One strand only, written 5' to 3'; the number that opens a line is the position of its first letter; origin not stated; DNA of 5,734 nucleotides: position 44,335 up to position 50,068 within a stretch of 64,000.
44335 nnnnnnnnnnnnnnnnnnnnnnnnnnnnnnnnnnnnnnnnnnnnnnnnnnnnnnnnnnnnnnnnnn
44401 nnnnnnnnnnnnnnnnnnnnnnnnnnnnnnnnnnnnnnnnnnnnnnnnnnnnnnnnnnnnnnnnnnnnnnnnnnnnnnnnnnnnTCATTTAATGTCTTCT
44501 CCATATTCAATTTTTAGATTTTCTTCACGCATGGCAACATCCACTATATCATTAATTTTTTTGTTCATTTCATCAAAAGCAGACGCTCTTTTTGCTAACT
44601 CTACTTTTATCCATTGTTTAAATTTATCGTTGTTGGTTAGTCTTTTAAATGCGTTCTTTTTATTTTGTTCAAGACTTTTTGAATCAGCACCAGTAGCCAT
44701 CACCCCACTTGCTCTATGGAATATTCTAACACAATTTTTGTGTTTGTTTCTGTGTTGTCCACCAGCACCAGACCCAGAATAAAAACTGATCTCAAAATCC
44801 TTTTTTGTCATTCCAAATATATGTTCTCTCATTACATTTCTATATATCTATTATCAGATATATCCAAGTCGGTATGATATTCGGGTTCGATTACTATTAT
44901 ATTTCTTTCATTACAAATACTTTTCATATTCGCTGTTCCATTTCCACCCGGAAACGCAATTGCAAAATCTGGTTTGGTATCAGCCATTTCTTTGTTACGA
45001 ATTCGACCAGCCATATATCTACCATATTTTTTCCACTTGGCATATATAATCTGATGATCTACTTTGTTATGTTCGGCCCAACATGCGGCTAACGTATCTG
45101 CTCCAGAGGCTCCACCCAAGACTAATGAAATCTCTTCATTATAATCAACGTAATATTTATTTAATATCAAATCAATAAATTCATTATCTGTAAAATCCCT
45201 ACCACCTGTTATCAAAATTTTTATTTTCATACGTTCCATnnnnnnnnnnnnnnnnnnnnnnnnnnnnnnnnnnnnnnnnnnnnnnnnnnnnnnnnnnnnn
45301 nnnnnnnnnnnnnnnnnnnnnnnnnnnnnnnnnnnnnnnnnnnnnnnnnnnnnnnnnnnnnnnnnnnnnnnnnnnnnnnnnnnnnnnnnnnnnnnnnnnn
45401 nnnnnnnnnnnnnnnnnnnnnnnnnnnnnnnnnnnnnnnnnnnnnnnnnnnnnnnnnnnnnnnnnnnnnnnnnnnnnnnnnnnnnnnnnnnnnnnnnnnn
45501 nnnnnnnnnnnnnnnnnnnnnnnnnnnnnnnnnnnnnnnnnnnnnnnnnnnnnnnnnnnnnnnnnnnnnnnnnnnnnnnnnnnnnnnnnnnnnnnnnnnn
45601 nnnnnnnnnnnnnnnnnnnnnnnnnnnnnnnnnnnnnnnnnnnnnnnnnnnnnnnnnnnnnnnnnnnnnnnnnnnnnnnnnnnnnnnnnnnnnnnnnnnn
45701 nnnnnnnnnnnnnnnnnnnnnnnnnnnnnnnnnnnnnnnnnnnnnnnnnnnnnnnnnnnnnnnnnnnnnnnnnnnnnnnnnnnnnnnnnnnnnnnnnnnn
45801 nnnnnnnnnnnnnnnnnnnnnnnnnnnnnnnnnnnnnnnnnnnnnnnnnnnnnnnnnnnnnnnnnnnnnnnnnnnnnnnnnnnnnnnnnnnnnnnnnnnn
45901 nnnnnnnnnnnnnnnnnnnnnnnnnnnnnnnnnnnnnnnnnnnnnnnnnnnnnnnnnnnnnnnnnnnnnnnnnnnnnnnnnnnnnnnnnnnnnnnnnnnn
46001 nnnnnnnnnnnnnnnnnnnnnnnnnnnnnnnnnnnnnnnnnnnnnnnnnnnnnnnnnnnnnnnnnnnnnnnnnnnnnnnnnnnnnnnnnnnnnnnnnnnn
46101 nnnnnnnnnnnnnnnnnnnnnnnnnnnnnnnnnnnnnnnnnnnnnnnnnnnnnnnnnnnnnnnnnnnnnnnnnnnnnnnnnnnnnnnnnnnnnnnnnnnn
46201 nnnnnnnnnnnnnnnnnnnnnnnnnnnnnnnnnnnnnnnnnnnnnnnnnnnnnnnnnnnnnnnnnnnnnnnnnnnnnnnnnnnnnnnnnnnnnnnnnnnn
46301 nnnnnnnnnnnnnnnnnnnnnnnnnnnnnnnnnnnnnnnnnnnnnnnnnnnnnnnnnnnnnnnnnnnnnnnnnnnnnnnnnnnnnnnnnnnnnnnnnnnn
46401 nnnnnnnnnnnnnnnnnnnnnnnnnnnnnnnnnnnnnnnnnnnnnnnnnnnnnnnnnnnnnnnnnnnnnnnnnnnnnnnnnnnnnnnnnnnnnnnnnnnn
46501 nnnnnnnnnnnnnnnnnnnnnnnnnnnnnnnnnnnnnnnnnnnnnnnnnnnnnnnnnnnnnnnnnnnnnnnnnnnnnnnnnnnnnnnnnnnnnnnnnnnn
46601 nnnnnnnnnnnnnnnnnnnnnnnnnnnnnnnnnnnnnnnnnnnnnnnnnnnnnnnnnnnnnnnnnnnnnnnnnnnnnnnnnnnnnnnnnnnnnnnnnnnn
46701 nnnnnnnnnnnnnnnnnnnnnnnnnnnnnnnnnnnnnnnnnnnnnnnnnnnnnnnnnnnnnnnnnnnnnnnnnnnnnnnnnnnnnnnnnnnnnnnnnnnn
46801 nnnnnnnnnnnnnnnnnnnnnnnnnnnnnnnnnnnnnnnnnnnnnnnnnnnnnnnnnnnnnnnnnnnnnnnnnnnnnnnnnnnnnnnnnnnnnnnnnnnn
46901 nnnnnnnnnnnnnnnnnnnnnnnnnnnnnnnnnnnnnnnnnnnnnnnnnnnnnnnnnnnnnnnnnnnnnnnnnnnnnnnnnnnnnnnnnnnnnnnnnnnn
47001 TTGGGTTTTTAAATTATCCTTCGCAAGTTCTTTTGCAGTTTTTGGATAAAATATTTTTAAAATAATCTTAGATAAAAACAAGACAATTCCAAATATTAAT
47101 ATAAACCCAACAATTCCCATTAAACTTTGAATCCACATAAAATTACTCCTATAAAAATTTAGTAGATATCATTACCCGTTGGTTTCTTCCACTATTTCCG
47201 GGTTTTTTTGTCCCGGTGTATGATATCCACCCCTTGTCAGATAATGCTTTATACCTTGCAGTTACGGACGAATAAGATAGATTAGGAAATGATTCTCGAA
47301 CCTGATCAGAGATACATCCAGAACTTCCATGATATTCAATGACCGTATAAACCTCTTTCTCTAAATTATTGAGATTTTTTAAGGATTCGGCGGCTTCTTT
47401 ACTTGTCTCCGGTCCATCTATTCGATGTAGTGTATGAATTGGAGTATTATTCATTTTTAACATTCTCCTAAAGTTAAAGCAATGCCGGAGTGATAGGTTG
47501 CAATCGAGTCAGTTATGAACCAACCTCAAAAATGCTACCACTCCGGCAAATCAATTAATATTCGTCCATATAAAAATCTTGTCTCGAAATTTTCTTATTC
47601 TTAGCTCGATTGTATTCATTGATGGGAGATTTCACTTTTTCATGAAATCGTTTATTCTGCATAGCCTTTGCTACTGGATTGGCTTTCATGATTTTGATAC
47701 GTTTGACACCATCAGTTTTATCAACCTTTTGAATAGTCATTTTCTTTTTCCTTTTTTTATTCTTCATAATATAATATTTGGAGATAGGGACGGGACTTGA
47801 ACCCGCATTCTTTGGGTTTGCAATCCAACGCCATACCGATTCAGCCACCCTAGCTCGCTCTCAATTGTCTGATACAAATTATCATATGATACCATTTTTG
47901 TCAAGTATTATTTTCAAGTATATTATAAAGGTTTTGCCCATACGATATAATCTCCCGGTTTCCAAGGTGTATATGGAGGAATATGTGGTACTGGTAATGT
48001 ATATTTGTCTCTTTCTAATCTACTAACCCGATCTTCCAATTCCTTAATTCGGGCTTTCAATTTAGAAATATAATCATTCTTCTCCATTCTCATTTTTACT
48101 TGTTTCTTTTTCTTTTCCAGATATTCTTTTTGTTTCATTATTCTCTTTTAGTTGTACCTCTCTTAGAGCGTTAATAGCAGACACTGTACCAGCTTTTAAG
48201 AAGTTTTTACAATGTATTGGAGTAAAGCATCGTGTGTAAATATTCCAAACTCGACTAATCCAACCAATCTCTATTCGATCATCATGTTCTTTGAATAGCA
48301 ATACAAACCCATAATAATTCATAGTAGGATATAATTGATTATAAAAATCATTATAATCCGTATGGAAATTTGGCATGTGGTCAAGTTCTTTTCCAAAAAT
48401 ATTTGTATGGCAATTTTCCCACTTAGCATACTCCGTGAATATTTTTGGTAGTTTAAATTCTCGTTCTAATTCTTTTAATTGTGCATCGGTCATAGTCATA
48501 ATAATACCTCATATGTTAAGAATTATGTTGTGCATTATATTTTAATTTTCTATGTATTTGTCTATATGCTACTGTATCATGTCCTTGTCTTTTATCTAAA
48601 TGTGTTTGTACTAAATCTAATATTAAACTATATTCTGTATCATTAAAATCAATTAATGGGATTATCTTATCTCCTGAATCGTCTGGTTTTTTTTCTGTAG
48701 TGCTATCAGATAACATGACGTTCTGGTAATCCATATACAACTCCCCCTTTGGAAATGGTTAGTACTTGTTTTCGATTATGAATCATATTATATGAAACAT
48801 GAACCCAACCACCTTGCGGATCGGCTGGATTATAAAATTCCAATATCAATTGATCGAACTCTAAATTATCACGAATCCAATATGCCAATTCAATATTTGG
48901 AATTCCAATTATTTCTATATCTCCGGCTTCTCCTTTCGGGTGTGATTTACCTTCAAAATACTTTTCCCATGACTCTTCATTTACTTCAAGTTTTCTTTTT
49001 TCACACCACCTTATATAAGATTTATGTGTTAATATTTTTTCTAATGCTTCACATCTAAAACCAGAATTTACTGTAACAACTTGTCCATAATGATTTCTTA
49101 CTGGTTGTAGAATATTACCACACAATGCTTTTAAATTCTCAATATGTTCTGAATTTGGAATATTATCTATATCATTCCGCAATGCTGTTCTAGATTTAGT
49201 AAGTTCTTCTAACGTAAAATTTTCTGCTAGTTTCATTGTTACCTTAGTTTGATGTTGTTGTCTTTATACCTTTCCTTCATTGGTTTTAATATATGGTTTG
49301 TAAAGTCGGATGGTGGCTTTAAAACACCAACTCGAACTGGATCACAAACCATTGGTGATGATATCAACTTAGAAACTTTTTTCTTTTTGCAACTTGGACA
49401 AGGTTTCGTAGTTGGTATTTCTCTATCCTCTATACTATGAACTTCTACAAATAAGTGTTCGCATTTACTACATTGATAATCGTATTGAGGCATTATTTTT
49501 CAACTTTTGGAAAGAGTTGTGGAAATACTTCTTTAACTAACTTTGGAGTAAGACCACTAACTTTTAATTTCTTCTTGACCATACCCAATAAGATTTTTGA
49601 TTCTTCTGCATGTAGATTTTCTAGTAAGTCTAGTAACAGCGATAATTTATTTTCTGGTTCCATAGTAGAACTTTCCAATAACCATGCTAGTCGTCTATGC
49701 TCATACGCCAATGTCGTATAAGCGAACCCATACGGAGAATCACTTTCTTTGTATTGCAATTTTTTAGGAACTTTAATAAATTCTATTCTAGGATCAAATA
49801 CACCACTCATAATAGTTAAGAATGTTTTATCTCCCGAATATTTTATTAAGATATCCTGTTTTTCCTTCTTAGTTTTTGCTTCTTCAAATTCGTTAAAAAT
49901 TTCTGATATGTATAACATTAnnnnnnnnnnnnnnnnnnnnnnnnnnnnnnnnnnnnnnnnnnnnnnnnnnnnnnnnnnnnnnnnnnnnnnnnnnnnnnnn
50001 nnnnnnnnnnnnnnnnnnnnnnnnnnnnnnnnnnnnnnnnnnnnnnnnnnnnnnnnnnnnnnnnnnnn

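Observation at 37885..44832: RNA and translation-maintenance island: RtcB ligase, split CCA enzyme, orphan tRNA fragment, Cys-phosphatase and ArfB-like peptidyl-tRNA hydrolase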

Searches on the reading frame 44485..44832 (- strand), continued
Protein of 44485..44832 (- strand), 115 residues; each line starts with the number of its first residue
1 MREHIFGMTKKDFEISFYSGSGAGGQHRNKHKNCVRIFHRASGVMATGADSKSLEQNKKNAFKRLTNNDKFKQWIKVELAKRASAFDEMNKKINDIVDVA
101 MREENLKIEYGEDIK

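Call 64: predict_structure(alignment_id=A3)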
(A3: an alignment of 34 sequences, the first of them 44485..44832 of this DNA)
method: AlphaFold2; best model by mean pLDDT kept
length: 115 residues; sequences in the alignment: 34
mean_pLDDT: 84.8   pTM: 0.62
mean pLDDT of the five models: 84.8, 84.3, 84.0, 83.4, 82.5
residues with pLDDT >= 90: 53; 70-90: 43; 50-70: 16; < 50: 3
segments of 3 or more residues with pLDDT < 50: none
pLDDT, mean of each block of 10 residues (from residue 1): 80 90 56 90 95 93 97 93 82 88 81 58
secondary structure, 60 per line:
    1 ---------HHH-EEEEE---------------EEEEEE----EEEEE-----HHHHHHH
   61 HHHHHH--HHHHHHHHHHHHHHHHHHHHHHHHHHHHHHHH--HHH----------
elements in order: E14-18 E34-39 E44-48 H54-66 H69-100

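Call 68: fold_search(model_id=the predicted structure, library=pdb)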
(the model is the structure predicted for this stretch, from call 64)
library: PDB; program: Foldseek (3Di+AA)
matches with E <= 10: 306; with E <= 0.001: 36
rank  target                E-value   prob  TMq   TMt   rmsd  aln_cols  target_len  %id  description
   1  5h5u_4                1.7e-05  1.00  0.49  0.17   6.9        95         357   27  Mechanistic insights into the alternative translation termination by ArfA and RF2 (released 2017-01-25)
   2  5dfe_QY               2.0e-05  1.00  0.51  0.18   5.5        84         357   27  70S termination complex containing E. coli RF2 (released 2016-10-12)
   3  5czp_QY               2.3e-05  1.00  0.51  0.18   5.4        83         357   28  70S termination complex containing E. coli RF2 (released 2016-10-12)
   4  8p16_6                2.4e-05  1.00  0.44  0.15  13.0       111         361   22  E167K RF2 on E. coli 70S release complex with UGG (Structure I) (released 2024-05-22)
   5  7nqh_BL               5.0e-05  1.00  0.51  0.26   4.9        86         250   31  55S mammalian mitochondrial ribosome with mtRF1a and P-site tRNAMet (released 2021-05-05)
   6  5mgp_z                6.1e-05  1.00  0.49  0.18   7.1        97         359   27  Structural basis for ArfA-RF2 mediated translation termination on stop-codon lacking mRNAs (released 2016-12-14)
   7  5u9f_Z                7.9e-05  1.00  0.44  0.16   6.7        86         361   30  3.2 A cryo-EM ArfA-RF2 ribosome rescue complex (Structure II) (released 2017-03-22)
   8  4v5e_AY               7.9e-05  1.00  0.47  0.17  11.8       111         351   25  Insights into translational termination from the structure of RF2 bound to the ribosome (released 2014-07-09)
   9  9mtr_2w               9.0e-05  1.00  0.48  0.25   4.7        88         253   25  Crystal structure of the wild-type Thermus thermophilus 70S ribosome in complex with mRNA, A-site GGS-mutant Release  (released 2025-06-18)
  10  9d7r_2w               9.6e-05  1.00  0.46  0.23   5.8        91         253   27  Crystal structure of the wild-type Thermus thermophilus 70S ribosome in complex with Fva1 antimicrobial peptide, mRNA (released 2024-11-13)
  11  7m5d_A                1.2e-04  1.00  0.48  0.18   5.9        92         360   27  Cryo-EM structure of a non-rotated E.coli 70S ribosome in complex with RF3-GTP, RF1 and P-tRNA (state I) (released 2022-10-19)
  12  5j30_QY               1.2e-04  1.00  0.48  0.24   5.7        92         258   27  Thermus thermophilus 70S termination complex containing E. coli RF1 (released 2016-10-12)
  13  9mor_A                1.3e-04  1.00  0.50  0.30   6.5        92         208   27  Damaged 70S ribosome with PrfH bound (released 2025-02-05)
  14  6bok_GD               1.6e-04  1.00  0.49  0.24   5.5        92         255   27  E. coli release factor 1 (containing deletion 302-304) bound to the 70S ribosome (released 2018-05-23)
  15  4v9n_AY               1.6e-04  1.00  0.46  0.16  11.7       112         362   24  Crystal structure of the 70S ribosome bound with the Q253P mutant of release factor RF2. (released 2014-07-09)
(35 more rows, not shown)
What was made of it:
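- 44485..44832 (-): Stand-alone GGQ peptidyl-tRNA hydrolase domain (115 aa, release-factor domain 3 type). Fold search: RF2 and RF1 on top, ArfB at rank 43 (call 68).
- On ArfB (YaeJ) ribosome rescue factor: ArfB is fold hit number 43 (call 68).
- PrfH-ribosome structures appear among the fold hits (call 68).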

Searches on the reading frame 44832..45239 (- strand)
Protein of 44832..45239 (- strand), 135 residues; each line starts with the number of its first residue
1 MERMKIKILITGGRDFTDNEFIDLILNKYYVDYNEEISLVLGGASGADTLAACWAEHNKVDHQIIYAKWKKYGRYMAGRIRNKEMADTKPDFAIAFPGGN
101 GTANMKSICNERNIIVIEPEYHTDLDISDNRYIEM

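Call 4: search_protein_families(library=pfam, proteins=[window:44832-45239:-], max_evalue=0.01)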
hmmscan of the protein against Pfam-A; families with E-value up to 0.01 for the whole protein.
window:44832-45239:- (135 aa): 1 family
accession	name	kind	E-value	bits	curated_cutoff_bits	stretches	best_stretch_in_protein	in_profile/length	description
PF10686.14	YAcAr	-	1e-15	57.7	28.2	1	7-72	2-66/66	YspA, cpYpsA-related SLOG family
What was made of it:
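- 44832..45239 (-): YAcAr/YspA-type SLOG domain protein (135 aa), a conserved neighbour at the upstream edge of the cluster. Pfam PF10686 E 1e-15 (call 4).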

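Call 16: search_protein_families(library=phrogs, proteins=[window:44832-45239:-], max_evalue=0.01)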
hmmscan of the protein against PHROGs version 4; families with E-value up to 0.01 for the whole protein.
window:44832-45239:- (135 aa): 4 families
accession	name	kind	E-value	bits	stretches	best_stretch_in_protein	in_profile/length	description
phrog_289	-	other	8.5e-24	85.3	1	2-124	19-143/500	GTP-binding domain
phrog_16939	-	unknown function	3.1e-05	24.3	1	7-97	2-97/330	-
phrog_30585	-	DNA, RNA and nucleotide metabolism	0.0064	15.3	1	8-80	681-753/852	DNA repair protein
phrog_768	-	DNA, RNA and nucleotide metabolism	0.007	16.9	1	34-78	31-77/191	DprA-like DNA recombination-mediator protein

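Call 28: search_protein_families(library=ncbifam, proteins=[window:44832-45239:-], max_evalue=0.01)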
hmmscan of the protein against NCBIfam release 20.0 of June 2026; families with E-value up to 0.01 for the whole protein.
window:44832-45239:- (135 aa): 0 families

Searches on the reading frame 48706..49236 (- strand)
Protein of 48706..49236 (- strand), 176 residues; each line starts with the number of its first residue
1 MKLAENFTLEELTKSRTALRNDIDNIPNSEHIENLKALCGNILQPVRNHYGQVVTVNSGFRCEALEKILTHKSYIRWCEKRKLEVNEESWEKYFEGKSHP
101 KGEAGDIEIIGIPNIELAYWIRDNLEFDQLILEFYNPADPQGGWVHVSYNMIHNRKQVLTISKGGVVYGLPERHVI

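Call 72: search_protein_families(library=pfam, proteins=[window:48706-49236:-], max_evalue=0.001)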
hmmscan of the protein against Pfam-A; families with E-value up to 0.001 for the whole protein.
window:48706-49236:- (176 aa): 1 family
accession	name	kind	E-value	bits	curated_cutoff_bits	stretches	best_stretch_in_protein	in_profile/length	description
PF08291.16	Peptidase_M15_3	-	4.6e-09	36.8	23.2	1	6-65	2-54/108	Peptidase M15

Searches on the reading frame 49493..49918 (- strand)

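Call 72: search_protein_families(library=pfam, proteins=[window:49493-49918:-], max_evalue=0.001)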
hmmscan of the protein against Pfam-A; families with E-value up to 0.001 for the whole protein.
window:49493-49918:- (141 aa): 2 families
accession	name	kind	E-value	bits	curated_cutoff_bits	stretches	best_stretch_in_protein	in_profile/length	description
PF20025.4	DUF6433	-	1.4e-11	44.9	38.9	1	9-119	3-114/115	Family of unknown function (DUF6433)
PF04675.19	DNA_ligase_A_N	-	0.00027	21.6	24.6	0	83-131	125-172/174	DNA ligase N terminus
